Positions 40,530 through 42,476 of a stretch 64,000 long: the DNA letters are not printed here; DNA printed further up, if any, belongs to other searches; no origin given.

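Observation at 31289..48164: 17-kb aryl-polyene / xanthomonadin / flexirubin-like pigment operon with a flavin-dependent halogenase and an aromatic ammonia-lyase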

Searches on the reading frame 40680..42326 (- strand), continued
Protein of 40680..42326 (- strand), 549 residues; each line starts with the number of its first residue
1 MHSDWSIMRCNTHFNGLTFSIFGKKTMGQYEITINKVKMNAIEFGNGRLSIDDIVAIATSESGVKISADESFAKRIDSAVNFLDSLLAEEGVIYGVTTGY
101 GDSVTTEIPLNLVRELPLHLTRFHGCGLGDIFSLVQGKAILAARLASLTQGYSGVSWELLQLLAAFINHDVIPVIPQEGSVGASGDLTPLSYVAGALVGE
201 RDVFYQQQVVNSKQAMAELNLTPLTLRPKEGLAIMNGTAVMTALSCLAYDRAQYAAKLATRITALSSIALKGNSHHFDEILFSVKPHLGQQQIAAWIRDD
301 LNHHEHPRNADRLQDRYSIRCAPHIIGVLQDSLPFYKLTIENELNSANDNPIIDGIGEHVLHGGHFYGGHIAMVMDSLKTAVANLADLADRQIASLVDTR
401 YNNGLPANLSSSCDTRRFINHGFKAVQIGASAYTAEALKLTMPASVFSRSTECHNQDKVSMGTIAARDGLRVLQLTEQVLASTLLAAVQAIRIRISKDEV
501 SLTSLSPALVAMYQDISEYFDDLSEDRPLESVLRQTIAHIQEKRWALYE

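Call 38: find_homologous_proteins(query=L047:10001-11521:+, max_evalue=1e-100)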
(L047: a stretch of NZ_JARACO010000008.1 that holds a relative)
Query L047:10001-11521:+ (507 aa): 7731 proteins with E <= 1e-100 among 8000 candidates; the best 120 are listed.
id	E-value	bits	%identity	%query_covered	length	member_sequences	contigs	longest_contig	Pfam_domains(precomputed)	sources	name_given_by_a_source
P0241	0.0e+0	1119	98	100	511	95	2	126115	PF00221.25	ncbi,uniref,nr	ncbi:UNVERIFIED_CONTAM: hypothetical protein GTU68_060959 [Idotea baltica]|uniref:HAL/PAL/TAL family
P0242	4.6e-293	990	86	100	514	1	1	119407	PF00221.25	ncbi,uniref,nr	ncbi:histidine ammonia-lyase [uncultured Photobacterium sp.]|uniref:HAL/PAL/TAL family ammonia-lyase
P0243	4.7e-293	990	86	100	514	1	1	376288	PF00221.25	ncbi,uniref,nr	ncbi:aromatic amino acid ammonia-lyase [Photobacterium sp. SDRW27]|uniref:HAL/PAL/TAL family ammonia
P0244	6.5e-293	990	87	100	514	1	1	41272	PF00221.25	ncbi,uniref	ncbi:aromatic amino acid ammonia-lyase [Photobacterium japonica]|uniref:HAL/PAL/TAL family ammonia-l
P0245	9.9e-292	986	87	100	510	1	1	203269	PF00221.25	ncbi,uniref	ncbi:HAL/PAL/TAL family ammonia-lyase [Photobacterium kagoshimensis]|uniref:HAL/PAL/TAL family ammon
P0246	3.4e-291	984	87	100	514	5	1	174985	PF00221.25,PF07531.20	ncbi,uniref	ncbi:HAL/PAL/TAL family ammonia-lyase [Aliivibrio kagoshimensis]|uniref:HAL/PAL/TAL family ammonia-l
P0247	5.1e-291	983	87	100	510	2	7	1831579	PF00221.25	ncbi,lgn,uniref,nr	ncbi:HAL/PAL/TAL family ammonia-lyase [Photobacterium swingsii]|uniref:tyrosine ammonia-lyase n=1 Ta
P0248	1.3e-290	982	86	100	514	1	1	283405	PF00221.25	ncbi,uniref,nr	ncbi:histidine ammonia-lyase [Photobacterium aquae]|uniref:tyrosine ammonia-lyase n=1 Tax=Photobacte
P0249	1.8e-290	982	87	100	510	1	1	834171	PF00221.25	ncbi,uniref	ncbi:HAL/PAL/TAL family ammonia-lyase [Photobacterium swingsii]|uniref:HAL/PAL/TAL family ammonia-ly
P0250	4.3e-290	980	86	100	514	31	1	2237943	PF00221.25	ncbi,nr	ncbi:HAL/PAL/TAL family ammonia-lyase [Photobacterium profundum]|nr:aromatic amino acid ammonia-lyas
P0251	9.2e-290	979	87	100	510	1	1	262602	PF00221.25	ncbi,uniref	ncbi:histidine ammonia-lyase [Photobacterium swingsii]|uniref:HAL/PAL/TAL family ammonia-lyase n=1 T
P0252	1.2e-289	979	87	100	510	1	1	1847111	PF00221.25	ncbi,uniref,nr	ncbi:HAL/PAL/TAL family ammonia-lyase [Photobacterium sanguinicancri]|uniref:HAL/PAL/TAL family ammo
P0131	1.8e-289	978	66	87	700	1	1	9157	PF00221.25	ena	-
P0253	2.0e-289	978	87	100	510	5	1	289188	PF00221.25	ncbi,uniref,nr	ncbi:HAL/PAL/TAL family ammonia-lyase [Photobacterium sanguinicancri]|uniref:HAL/PAL/TAL family ammo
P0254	6.0e-289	976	86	100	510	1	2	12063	PF00221.25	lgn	-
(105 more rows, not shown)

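Call 42: find_encoding_contigs(protein=P0209, flank=10000, max_places=3)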
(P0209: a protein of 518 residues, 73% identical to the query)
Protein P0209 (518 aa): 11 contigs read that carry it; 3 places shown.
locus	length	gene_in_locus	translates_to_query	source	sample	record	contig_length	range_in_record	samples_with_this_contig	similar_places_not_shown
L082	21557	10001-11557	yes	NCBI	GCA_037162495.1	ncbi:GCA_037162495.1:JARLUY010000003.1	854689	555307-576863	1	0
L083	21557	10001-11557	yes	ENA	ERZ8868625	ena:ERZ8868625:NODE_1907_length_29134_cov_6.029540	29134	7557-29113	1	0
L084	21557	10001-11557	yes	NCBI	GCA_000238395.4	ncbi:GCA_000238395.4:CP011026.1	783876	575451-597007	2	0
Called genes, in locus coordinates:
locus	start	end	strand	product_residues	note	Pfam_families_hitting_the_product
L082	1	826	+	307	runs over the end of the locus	PF00005:ABC_tran, PF13476:AAA_23 (weak), PF13555:AAA_29 (faint), PF13304:AAA_21 (weak)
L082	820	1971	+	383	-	PF12679:ABC2_membrane_2 (weak), PF12698:ABC2_membrane_3, PF01061:ABC2_membrane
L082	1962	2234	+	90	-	-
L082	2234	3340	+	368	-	PF00109:ketoacyl-synt, PF02801:Ketoacyl-synt_C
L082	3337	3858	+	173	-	-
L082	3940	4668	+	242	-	PF13723:Ketoacyl-synt_2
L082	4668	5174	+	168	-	PF01553:Acyltransferase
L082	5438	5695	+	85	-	PF00550:PP-binding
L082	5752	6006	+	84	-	PF00550:PP-binding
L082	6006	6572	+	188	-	-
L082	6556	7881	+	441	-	PF00501:AMP-binding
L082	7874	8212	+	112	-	PF22818:ApeI-like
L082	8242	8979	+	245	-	PF00535:Glycos_transf_2, PF13641:Glyco_tranf_2_3 (faint)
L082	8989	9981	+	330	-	PF03279:Lip_A_acyltrans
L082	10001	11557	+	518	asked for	PF00221:Lyase_aromatic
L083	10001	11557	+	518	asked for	PF00221:Lyase_aromatic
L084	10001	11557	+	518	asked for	PF00221:Lyase_aromatic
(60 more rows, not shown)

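Call 64: search_protein_families(library=pfam, proteins=[L062:2110-3780:+, L062:6134-7114:-, L062:7328-8413:+, L062:11612-13642:-, L062:15185-16777:+, L062:16907-18436:+, L062:18575-21250:+, L075:7127-8485:+, L075:8485-9936:+, L075:11567-13750:+], max_evalue=0.0001)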
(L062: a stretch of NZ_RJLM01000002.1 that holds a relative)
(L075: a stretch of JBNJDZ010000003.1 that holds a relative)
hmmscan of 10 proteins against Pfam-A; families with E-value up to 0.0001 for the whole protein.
L062:2110-3780:+ (557 aa): 2 families
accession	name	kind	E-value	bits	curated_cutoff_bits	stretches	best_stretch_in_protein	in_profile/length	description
PF07969.17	Amidohydro_3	-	1.8e-90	305.1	29.7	1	68-553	1-472/472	Amidohydrolase family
PF01979.26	Amidohydro_1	-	1e-17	64.9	25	1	228-552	33-345/345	Amidohydrolase family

L062:6134-7114:- (327 aa): 3 families
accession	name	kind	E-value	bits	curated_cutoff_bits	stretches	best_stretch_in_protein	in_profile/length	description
PF01408.29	GFO_IDH_MocA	-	6.3e-28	98.3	24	1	9-129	1-120/120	Oxidoreductase family, NAD-binding Rossmann fold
PF22725.1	GFO_IDH_MocA_C3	-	1.9e-23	83.2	27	1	137-260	1-123/124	GFO/IDH/MocA C-terminal domain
PF02894.22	GFO_IDH_MocA_C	-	5.2e-09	36.7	22.9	1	143-276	3-145/218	Oxidoreductase family, C-terminal alpha/beta domain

L062:7328-8413:+ (362 aa): 1 family
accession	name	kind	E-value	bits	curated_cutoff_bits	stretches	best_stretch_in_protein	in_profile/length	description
PF02885.22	Glycos_trans_3N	-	2.2e-12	47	26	1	45-109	2-62/63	Glycosyl transferase family, helical bundle domain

L062:11612-13642:- (677 aa): 3 families
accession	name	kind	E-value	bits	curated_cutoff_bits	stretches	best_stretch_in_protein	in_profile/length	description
PF00015.26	MCPsignal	-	3.1e-42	144.8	34.6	1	474-627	15-168/172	Methyl-accepting chemotaxis protein (MCP) signalling domain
PF08376.15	NIT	-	6.1e-40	138.5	24.9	1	59-293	2-235/239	Nitrate and nitrite sensing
PF00672.30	HAMP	-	3.5e-07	30.9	25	1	333-382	3-51/53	HAMP domain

L062:15185-16777:+ (531 aa): 1 family
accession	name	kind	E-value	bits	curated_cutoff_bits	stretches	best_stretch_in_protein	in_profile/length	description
PF02028.23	BCCT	-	1.5e-122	410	27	1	27-505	3-480/485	BCCT, betaine/carnitine/choline family transporter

L062:16907-18436:+ (510 aa): 2 families
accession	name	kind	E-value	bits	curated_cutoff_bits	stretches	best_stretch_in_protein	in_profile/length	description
PF12833.13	HTH_18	-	7e-17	61.9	33.6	1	212-290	1-80/80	Helix-turn-helix domain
PF00165.29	HTH_AraC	-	2.1e-12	47.3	26.6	1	252-288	6-41/42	Bacterial regulatory helix-turn-helix proteins, AraC family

L062:18575-21250:+ (892 aa): 1 family
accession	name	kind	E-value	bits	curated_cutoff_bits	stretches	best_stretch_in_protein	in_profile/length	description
PF00128.31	Alpha-amylase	-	1.6e-52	179.7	22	1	60-438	2-359/446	Alpha amylase, catalytic domain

L075:7127-8485:+ (453 aa): 2 families
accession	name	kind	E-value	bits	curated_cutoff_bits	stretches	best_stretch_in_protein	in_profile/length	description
PF03441.19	FAD_binding_7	-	2.6e-42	145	27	1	290-443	3-159/203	FAD binding domain of DNA photolyase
PF00875.24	DNA_photolyase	-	2.8e-29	102.6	26.6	1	24-177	4-154/164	DNA photolyase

L075:8485-9936:+ (484 aa): 2 families
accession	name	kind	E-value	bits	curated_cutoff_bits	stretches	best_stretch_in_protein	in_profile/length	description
PF03441.19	FAD_binding_7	-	1.7e-64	217.4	27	1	261-458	2-200/203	FAD binding domain of DNA photolyase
PF00875.24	DNA_photolyase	-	1.5e-20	74.2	26.6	1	7-132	1-125/164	DNA photolyase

L075:11567-13750:+ (728 aa): 2 families
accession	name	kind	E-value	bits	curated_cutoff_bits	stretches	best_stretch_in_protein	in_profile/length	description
PF02897.21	Peptidase_S9_N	-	2.5e-137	458.4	24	1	51-450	2-413/414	Prolyl oligopeptidase, N-terminal beta-propeller domain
PF00326.27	Peptidase_S9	-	7.6e-66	222.1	22.6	1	507-722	1-211/213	Prolyl oligopeptidase family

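Call 65: list_cluster_members(proteins=[P0241, P0246])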
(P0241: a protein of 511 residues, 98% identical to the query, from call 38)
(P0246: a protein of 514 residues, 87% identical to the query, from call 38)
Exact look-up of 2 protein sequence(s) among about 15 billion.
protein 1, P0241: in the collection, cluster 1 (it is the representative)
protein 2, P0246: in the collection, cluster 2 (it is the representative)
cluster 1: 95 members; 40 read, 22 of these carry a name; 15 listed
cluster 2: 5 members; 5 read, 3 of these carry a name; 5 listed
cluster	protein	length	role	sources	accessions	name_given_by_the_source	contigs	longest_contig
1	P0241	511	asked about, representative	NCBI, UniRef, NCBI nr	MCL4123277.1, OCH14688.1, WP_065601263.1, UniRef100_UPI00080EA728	UNVERIFIED_CONTAM: hypothetical protein GTU68_060959 [Idotea baltica] | HAL/PAL/TAL family ammonia-lyase n=1 Tax=Aliivibrio sp. 1S128 TaxID=1840085 ... | aromatic amino acid ammonia-lyase [Aliivibrio sp. 1S128]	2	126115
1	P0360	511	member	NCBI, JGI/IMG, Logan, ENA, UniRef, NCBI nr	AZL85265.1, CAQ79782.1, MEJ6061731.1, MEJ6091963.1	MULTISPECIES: HAL/PAL/TAL family ammonia-lyase [Aliivibrio] | histidine ammonia-lyase | tyrosine ammonia-lyase n=2 Tax=Aliivibrio TaxID=511678 RepID=B6EI44_ALISL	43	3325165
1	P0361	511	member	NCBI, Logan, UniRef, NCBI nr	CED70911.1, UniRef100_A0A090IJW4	putative phenylalanine and histidine ammonia-lyase [Aliivibrio wodanis] | tyrosine ammonia-lyase n=1 Tax=Aliivibrio wodanis TaxID=80852 RepID=A0A090IJW4_9GAMM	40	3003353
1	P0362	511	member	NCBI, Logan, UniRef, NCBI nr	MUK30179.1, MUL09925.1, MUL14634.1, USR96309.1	histidine ammonia-lyase [Aliivibrio fischeri] | HAL/PAL/TAL family ammonia-lyase n=1 Tax=Aliivibrio fischeri TaxID=668 RepID=UPI0006D1E662 | aromatic amino acid ammonia-lyase [Aliivibrio fischeri]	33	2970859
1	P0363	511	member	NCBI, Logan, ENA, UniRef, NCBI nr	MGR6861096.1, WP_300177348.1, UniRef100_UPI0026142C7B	histidine ammonia-lyase [uncultured Aliivibrio sp.] | HAL/PAL/TAL family ammonia-lyase n=1 Tax=Aliivibrio salmonicida TaxID=40269 ... | aromatic amino acid ammonia-lyase [uncultured Aliivibrio sp.]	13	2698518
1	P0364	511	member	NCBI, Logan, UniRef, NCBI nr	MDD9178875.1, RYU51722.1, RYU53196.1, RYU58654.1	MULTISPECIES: HAL/PAL/TAL family ammonia-lyase [Aliivibrio] | tyrosine ammonia-lyase n=1 Tax=Aliivibrio finisterrensis TaxID=511998 ... | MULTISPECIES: aromatic amino acid ammonia-lyase [Aliivibrio]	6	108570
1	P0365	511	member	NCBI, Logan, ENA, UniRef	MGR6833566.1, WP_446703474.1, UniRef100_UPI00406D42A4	HAL/PAL/TAL family ammonia-lyase [Aliivibrio wodanis] | HAL/PAL/TAL family ammonia-lyase n=1 Tax=Aliivibrio wodanis TaxID=80852 ...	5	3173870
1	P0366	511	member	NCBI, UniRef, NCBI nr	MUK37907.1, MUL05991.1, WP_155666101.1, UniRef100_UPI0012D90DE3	histidine ammonia-lyase [Aliivibrio fischeri] | HAL/PAL/TAL family ammonia-lyase n=1 Tax=Aliivibrio fischeri TaxID=668 RepID=UPI0012D90DE3 | aromatic amino acid ammonia-lyase [Aliivibrio fischeri]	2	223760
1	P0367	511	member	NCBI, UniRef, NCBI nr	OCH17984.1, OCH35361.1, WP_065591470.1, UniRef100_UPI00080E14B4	histidine ammonia-lyase [Aliivibrio sp. 1S165] | HAL/PAL/TAL family ammonia-lyase n=1 Tax=unclassified Aliivibrio TaxID=2645654 ... | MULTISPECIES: aromatic amino acid ammonia-lyase [unclassified Aliivibrio]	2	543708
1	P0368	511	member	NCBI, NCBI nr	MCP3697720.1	MAG: aromatic amino acid lyase [Aliivibrio sp.] | aromatic amino acid lyase [Aliivibrio sp.]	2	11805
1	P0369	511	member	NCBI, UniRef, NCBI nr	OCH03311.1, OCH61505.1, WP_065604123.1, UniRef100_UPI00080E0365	histidine ammonia-lyase [Aliivibrio fischeri] | HAL/PAL/TAL family ammonia-lyase n=1 Tax=Aliivibrio fischeri TaxID=668 RepID=UPI00080E0365 | aromatic amino acid ammonia-lyase [Aliivibrio fischeri]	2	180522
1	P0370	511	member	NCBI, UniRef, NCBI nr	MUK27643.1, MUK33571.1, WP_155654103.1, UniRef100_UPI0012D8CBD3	HAL/PAL/TAL family ammonia-lyase [Aliivibrio fischeri] | HAL/PAL/TAL family ammonia-lyase n=1 Tax=Aliivibrio fischeri TaxID=668 RepID=UPI0012D8CBD3 | aromatic amino acid ammonia-lyase [Aliivibrio fischeri]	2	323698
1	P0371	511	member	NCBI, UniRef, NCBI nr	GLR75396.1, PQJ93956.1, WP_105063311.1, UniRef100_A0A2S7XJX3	HAL/PAL/TAL family ammonia-lyase [Aliivibrio sifiae] | tyrosine ammonia-lyase n=1 Tax=Aliivibrio sifiae TaxID=566293 RepID=A0A2S7XJX3_9GAMM | aromatic amino acid ammonia-lyase [Aliivibrio sifiae]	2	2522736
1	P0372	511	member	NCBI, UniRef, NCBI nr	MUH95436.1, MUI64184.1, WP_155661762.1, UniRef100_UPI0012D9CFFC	histidine ammonia-lyase [Aliivibrio fischeri] | HAL/PAL/TAL family ammonia-lyase n=1 Tax=Aliivibrio fischeri TaxID=668 RepID=UPI0012D9CFFC | aromatic amino acid ammonia-lyase [Aliivibrio fischeri]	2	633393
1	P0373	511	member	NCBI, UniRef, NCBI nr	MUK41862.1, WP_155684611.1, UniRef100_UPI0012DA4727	histidine ammonia-lyase [Aliivibrio fischeri] | HAL/PAL/TAL family ammonia-lyase n=1 Tax=Aliivibrio fischeri TaxID=668 RepID=UPI0012DA4727 | aromatic amino acid ammonia-lyase [Aliivibrio fischeri]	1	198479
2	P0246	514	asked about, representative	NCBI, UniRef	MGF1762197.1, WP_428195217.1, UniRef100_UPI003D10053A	HAL/PAL/TAL family ammonia-lyase [Aliivibrio kagoshimensis] | HAL/PAL/TAL family ammonia-lyase n=1 Tax=Aliivibrio kagoshimensis TaxID=2910230 ...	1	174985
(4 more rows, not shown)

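Call 66: find_encoding_contigs(protein=P0362, flank=10000, max_places=2)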
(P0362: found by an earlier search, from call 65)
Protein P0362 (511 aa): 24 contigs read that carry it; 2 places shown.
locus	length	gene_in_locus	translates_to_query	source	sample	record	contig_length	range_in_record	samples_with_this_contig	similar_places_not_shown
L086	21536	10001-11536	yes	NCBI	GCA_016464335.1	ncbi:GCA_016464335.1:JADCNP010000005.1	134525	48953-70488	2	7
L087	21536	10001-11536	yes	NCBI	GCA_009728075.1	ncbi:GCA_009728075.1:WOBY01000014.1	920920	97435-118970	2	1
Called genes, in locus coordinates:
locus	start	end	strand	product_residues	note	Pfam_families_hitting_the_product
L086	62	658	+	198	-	PF06185:YecM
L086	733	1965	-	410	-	PF01266:DAO (faint), PF01494:FAD_binding_3, PF04820:Trp_halogenase, PF07992:Pyr_redox_2 (faint), PF12831:FAD_oxidored (weak), PF04820:Trp_halogenase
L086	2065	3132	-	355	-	PF08100:Dimerisation (faint), PF21212:Dimerisation2-like_dom, PF00891:Methyltransf_2, PF13489:Methyltransf_23 (weak)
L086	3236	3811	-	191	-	-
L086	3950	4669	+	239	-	PF13723:Ketoacyl-synt_2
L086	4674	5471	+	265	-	PF01553:Acyltransferase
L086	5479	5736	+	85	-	PF00550:PP-binding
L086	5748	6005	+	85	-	PF00550:PP-binding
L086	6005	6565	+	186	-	-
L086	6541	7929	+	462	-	PF00501:AMP-binding, PF13193:AMP-binding_C (faint)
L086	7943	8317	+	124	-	PF22818:ApeI-like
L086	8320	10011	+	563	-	PF00535:Glycos_transf_2, PF03279:Lip_A_acyltrans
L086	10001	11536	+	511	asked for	PF00221:Lyase_aromatic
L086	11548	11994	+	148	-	PF13279:4HBT_2, PF03061:4HBT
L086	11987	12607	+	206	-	PF19574:LolA_3, PF03548:LolA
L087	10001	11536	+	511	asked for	PF00221:Lyase_aromatic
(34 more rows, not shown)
